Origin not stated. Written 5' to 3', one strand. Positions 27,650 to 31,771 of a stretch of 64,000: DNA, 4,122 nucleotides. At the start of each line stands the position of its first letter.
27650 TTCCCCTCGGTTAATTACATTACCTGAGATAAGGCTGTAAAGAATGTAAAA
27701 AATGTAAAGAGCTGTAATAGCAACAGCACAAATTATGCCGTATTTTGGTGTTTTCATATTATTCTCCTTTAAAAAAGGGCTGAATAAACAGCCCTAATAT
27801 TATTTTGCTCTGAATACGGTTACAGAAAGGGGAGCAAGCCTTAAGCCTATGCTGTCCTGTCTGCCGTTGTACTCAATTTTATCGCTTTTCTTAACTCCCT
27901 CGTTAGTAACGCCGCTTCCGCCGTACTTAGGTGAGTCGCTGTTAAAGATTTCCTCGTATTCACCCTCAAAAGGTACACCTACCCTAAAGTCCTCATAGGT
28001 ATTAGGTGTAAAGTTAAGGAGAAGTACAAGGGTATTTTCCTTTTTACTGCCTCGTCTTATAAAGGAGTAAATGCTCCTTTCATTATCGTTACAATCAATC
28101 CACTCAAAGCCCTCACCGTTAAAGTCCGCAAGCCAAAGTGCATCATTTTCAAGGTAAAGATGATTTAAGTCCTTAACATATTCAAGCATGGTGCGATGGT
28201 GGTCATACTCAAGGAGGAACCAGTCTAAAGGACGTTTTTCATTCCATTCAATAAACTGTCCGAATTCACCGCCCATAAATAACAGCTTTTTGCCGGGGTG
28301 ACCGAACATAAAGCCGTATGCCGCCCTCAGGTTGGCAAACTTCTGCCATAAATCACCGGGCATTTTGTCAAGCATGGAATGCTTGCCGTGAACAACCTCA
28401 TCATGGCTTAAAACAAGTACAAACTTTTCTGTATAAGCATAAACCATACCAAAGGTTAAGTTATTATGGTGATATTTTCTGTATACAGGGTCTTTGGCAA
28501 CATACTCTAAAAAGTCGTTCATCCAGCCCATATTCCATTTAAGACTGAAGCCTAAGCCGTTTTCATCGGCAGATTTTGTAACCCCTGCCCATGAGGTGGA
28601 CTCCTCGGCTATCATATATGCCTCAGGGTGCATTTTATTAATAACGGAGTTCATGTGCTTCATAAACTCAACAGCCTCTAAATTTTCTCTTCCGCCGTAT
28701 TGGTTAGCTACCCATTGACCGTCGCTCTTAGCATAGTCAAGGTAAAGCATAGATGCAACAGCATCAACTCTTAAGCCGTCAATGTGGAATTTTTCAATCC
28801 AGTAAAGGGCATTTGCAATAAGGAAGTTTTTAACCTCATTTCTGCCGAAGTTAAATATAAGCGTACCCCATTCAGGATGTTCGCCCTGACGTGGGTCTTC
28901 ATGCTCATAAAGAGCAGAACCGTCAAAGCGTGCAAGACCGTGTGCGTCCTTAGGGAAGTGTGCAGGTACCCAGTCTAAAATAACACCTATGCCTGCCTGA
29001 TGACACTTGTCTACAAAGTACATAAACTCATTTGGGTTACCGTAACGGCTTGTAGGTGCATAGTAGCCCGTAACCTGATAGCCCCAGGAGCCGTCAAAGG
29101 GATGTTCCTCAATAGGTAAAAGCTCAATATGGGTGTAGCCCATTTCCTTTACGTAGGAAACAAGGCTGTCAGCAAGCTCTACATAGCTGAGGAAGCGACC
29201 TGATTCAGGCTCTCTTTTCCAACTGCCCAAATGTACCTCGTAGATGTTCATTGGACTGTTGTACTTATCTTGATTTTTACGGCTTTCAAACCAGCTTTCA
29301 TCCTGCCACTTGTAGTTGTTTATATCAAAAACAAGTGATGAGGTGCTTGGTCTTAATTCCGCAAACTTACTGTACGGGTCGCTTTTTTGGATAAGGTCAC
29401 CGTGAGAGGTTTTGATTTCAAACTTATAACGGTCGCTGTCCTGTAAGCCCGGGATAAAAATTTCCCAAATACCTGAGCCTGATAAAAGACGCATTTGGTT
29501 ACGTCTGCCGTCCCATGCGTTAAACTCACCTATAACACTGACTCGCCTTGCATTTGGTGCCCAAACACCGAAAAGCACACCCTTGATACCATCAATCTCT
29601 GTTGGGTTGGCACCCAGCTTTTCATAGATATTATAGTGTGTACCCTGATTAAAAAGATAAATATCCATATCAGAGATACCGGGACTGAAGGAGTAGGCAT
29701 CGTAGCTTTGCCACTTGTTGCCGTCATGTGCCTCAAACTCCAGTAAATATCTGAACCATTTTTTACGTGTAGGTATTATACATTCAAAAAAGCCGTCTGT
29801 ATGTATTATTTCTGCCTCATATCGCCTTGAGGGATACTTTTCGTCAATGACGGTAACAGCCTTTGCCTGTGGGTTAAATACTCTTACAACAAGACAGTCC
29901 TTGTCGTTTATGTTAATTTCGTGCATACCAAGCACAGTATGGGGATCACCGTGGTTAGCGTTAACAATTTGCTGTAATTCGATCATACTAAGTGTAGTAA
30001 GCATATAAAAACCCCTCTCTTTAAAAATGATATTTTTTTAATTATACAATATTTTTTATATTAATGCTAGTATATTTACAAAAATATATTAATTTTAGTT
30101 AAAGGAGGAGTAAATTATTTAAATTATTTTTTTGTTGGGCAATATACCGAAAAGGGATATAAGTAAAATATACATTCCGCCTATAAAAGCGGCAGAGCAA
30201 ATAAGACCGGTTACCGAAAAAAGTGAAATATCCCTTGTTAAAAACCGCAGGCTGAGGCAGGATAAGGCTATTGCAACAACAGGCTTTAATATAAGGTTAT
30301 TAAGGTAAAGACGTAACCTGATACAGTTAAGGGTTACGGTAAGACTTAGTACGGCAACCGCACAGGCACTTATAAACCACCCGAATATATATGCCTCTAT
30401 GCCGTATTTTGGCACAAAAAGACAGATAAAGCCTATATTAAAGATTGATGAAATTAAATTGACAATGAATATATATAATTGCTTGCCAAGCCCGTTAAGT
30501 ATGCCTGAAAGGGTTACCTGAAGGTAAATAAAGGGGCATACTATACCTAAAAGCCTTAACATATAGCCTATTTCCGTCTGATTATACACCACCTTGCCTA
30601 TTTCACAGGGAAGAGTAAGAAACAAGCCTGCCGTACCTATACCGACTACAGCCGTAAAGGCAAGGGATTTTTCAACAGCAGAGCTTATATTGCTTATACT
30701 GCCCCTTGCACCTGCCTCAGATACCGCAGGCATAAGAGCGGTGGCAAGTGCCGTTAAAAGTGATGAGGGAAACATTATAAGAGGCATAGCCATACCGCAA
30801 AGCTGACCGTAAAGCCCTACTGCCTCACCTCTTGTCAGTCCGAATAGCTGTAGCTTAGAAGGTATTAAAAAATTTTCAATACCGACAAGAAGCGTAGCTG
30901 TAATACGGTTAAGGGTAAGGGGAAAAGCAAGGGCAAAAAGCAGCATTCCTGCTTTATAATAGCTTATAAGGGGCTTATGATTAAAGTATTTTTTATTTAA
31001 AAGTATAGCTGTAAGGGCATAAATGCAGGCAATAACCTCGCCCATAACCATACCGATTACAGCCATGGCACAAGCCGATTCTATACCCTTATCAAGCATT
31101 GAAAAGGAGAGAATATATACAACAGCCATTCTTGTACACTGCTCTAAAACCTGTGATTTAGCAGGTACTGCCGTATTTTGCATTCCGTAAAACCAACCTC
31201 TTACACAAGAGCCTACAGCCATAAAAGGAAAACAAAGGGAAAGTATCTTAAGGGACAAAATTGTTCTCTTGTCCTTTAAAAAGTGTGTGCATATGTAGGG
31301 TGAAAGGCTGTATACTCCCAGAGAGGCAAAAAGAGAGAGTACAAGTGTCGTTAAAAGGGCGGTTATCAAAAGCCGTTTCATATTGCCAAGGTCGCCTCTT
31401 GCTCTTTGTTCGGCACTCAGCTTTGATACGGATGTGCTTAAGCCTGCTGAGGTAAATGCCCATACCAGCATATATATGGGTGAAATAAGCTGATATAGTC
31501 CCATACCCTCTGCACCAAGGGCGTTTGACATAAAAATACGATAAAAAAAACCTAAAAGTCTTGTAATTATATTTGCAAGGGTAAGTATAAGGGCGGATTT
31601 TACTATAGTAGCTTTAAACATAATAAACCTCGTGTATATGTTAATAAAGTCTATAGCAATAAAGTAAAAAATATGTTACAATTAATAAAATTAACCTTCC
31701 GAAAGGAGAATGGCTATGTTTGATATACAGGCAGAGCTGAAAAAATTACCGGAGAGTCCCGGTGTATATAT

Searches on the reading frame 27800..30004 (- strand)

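Call 77: search_protein_families(library=pfam, proteins=[window:27800-30004:-], max_evalue=0.0001)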
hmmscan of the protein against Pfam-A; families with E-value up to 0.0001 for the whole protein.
window:27800-30004:- (734 aa): 4 families
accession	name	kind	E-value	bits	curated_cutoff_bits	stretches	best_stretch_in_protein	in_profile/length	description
PF22019.2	GlgB_N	-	1.8e-33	114.9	27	2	9-104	4-94/94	alpha-1,4-glucan branching enzyme GlgB, N-terminal domain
PF02922.24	CBM_48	-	1.6e-28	99.3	22.4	1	129-212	1-83/83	Carbohydrate-binding module 48 (Isoamylase N-terminal domain)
PF02806.24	Alpha-amylase_C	-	4.6e-23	81.8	21.2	1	635-733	1-94/95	Alpha amylase, C-terminal all-beta domain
PF00128.31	Alpha-amylase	-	1.3e-17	64.6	22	2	282-353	25-95/446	Alpha amylase, catalytic domain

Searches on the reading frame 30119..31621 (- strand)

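Call 77: search_protein_families(library=pfam, proteins=[window:30119-31621:-], max_evalue=0.0001)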
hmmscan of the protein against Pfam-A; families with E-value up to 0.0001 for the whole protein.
window:30119-31621:- (500 aa): 3 families
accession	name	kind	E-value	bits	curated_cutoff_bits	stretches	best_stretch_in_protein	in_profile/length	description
PF01943.22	Polysacc_synt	-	2.5e-26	93.2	28.2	1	7-302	2-272/274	Polysaccharide biosynthesis protein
PF01554.23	MatE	-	3.5e-14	53.2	24.9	2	15-169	4-160/161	MatE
PF03023.19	MurJ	-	1.8e-06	27.3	27.4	1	10-197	202-398/451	Lipid II flippase MurJ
